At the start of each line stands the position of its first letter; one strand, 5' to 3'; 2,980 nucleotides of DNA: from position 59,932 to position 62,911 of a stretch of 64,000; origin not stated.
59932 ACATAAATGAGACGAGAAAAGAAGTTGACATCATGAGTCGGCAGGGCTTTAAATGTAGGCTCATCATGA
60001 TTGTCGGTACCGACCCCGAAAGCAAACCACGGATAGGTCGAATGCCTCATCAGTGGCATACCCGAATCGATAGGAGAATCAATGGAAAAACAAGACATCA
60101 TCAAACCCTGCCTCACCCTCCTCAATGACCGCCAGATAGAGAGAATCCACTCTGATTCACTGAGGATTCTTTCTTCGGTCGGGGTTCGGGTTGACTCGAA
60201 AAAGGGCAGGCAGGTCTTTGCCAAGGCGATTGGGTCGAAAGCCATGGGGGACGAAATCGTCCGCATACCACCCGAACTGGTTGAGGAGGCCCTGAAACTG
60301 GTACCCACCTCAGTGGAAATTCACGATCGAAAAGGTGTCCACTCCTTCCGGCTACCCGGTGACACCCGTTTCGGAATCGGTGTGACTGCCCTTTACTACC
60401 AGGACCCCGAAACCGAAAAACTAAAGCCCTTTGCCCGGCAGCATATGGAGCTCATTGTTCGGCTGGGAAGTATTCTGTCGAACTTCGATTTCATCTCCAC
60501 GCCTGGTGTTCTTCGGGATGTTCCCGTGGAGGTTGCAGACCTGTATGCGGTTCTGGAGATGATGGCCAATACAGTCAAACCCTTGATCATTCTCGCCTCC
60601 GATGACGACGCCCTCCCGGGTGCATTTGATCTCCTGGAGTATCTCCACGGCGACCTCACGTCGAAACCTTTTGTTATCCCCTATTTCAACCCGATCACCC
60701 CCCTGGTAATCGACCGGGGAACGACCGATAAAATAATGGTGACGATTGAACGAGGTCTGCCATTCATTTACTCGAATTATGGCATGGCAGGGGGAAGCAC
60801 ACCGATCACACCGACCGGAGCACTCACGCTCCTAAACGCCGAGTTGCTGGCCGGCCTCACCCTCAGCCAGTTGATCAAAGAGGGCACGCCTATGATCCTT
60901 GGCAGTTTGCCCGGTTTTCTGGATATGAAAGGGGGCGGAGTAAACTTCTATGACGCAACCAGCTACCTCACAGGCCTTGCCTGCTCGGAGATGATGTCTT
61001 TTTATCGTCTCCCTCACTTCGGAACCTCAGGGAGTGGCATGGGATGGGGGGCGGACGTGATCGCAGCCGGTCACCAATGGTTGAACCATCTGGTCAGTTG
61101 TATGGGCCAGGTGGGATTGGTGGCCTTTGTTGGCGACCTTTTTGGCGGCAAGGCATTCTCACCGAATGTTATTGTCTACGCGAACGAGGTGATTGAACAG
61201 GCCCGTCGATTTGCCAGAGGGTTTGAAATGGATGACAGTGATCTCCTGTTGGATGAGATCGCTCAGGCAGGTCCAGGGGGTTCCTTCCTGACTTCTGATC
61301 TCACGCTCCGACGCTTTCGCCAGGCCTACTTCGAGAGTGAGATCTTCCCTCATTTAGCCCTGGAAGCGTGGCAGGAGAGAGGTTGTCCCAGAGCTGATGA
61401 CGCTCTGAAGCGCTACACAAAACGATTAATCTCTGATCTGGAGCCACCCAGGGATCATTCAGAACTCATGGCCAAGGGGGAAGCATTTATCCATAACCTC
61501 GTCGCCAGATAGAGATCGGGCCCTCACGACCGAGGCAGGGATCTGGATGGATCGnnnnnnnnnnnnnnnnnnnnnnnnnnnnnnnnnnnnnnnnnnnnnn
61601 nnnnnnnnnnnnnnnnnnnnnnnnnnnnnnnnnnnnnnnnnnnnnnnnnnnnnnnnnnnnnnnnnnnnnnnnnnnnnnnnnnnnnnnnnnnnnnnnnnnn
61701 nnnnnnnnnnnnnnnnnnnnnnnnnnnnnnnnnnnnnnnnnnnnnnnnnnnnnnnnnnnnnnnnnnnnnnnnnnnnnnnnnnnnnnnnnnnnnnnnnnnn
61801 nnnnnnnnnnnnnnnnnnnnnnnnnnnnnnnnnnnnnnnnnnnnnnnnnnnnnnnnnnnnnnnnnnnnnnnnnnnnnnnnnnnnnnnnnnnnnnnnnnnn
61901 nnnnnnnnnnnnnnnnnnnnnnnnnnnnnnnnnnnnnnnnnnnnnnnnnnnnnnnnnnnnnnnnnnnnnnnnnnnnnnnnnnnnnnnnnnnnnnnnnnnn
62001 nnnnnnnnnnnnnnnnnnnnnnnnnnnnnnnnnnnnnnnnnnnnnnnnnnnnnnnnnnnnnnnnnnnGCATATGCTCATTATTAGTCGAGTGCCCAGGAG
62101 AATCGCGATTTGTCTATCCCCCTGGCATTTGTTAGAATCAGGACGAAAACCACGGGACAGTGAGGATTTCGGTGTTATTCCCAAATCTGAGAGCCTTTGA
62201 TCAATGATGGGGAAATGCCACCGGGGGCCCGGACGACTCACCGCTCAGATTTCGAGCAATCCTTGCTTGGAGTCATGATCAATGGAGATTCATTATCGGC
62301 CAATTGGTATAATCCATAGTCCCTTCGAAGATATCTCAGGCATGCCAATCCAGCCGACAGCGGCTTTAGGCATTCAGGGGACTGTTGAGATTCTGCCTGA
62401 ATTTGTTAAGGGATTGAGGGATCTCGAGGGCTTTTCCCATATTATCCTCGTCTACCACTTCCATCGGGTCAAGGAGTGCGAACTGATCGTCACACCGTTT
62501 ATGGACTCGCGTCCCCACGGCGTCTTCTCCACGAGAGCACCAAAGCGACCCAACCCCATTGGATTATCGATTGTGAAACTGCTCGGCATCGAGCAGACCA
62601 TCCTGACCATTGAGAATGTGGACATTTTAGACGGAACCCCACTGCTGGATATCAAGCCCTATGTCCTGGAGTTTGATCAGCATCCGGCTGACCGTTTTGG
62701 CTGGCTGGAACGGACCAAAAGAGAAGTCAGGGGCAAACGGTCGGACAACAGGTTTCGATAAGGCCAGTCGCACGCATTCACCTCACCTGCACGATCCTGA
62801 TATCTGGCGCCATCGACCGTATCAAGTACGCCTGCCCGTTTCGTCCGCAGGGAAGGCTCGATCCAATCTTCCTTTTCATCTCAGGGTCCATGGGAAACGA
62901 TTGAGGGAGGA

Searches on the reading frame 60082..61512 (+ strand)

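Call 26: search_protein_families(library=pfam, proteins=[window:60082-61512:+], max_evalue=0.00001)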
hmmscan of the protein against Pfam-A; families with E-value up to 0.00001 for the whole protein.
window:60082-61512:+ (476 aa): 1 family
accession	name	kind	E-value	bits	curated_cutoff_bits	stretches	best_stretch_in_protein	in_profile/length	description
PF06253.16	MTTB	-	2.8e-60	204.2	25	1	9-462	29-484/500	Trimethylamine methyltransferase (MTTB)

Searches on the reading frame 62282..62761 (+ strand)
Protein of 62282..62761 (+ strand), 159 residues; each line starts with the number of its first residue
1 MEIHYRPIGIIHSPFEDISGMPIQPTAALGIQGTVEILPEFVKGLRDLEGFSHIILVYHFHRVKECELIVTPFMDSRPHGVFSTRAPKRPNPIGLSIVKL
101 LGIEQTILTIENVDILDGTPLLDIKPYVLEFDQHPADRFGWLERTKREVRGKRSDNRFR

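Call 26: search_protein_families(library=pfam, proteins=[window:62282-62761:+], max_evalue=0.00001)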
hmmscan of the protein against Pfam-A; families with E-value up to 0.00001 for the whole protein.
window:62282-62761:+ (159 aa): 1 family
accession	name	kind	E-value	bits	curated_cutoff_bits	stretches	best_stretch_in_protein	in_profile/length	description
PF01980.22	TrmO_N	-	1e-40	139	26.8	1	20-132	1-116/116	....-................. O N-terminal domain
